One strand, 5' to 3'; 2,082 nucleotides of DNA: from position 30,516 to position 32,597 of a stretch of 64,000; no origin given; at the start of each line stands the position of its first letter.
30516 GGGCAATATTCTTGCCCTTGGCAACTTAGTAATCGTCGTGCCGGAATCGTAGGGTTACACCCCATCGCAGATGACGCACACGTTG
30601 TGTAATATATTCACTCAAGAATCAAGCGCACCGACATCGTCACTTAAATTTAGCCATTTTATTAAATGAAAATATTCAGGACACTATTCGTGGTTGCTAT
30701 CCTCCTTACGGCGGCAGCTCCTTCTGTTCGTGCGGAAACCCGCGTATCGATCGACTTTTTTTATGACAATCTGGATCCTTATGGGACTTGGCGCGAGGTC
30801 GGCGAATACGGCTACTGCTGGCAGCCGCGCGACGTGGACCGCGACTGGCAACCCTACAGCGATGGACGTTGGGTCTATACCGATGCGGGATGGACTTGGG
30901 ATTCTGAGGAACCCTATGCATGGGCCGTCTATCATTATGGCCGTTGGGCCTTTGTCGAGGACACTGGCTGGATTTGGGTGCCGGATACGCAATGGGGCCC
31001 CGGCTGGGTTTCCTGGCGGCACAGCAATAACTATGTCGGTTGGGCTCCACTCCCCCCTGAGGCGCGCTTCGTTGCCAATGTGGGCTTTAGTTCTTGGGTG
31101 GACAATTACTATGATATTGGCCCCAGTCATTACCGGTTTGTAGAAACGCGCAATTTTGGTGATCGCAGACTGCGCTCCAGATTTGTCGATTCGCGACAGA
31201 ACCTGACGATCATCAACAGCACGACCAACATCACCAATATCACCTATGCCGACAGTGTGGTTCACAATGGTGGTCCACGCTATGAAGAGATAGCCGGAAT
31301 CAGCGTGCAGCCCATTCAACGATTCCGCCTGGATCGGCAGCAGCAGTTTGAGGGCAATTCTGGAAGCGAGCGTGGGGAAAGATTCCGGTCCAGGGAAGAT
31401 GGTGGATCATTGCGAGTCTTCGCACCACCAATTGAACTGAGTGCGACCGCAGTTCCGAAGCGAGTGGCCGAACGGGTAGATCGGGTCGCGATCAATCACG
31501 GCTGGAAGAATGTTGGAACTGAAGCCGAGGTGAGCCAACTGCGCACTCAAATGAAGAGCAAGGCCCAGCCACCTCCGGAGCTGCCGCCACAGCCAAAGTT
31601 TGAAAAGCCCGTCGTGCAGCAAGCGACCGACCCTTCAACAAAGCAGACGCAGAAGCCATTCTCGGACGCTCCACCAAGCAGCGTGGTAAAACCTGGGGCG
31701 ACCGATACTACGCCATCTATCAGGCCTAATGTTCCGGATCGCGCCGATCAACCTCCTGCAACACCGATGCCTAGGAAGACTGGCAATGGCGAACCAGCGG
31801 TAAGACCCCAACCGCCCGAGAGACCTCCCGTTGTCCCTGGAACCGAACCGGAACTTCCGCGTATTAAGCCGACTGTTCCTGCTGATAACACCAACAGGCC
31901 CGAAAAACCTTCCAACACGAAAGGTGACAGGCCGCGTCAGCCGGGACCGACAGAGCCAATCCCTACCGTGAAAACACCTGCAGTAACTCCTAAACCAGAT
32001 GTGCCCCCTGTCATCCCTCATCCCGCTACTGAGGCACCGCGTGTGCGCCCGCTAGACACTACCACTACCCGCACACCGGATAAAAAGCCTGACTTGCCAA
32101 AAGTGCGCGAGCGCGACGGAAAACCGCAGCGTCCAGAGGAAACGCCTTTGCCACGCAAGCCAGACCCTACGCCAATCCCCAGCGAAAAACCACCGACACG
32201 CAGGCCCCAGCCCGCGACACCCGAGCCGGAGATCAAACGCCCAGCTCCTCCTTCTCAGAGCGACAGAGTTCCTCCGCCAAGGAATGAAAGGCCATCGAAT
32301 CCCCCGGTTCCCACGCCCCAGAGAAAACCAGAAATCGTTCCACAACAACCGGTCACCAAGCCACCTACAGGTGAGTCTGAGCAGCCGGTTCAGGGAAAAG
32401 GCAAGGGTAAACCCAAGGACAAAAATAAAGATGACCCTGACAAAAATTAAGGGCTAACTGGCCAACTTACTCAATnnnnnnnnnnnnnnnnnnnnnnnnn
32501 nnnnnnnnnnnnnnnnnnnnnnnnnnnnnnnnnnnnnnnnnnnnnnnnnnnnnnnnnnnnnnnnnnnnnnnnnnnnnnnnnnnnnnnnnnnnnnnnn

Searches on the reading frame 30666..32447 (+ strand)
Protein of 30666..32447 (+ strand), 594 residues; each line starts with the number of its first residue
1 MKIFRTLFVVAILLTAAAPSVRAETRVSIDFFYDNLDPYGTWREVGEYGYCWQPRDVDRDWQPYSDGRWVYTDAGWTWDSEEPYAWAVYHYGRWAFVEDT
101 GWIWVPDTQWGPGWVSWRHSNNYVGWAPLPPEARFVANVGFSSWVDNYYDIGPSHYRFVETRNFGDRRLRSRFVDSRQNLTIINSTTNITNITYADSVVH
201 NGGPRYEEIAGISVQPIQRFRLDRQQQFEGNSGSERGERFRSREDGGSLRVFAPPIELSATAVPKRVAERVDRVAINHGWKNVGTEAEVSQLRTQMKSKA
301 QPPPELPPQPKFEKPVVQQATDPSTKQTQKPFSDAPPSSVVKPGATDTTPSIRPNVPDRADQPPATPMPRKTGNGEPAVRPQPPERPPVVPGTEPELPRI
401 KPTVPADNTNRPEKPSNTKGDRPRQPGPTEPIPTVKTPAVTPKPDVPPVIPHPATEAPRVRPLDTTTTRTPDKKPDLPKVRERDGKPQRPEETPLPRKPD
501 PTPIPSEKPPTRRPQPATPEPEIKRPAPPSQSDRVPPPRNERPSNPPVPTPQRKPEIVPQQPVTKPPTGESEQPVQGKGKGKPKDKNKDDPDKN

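Call 74: search_protein_families(library=pfam, proteins=[window:30666-32447:+], max_evalue=0.00001)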
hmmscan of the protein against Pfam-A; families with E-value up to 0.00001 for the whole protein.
window:30666-32447:+ (594 aa): 1 family
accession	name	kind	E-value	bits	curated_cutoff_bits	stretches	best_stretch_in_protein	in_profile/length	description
PF20245.3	DUF6600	-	7.8e-37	125.9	27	1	33-132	1-101/102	Family of unknown function (DUF6600)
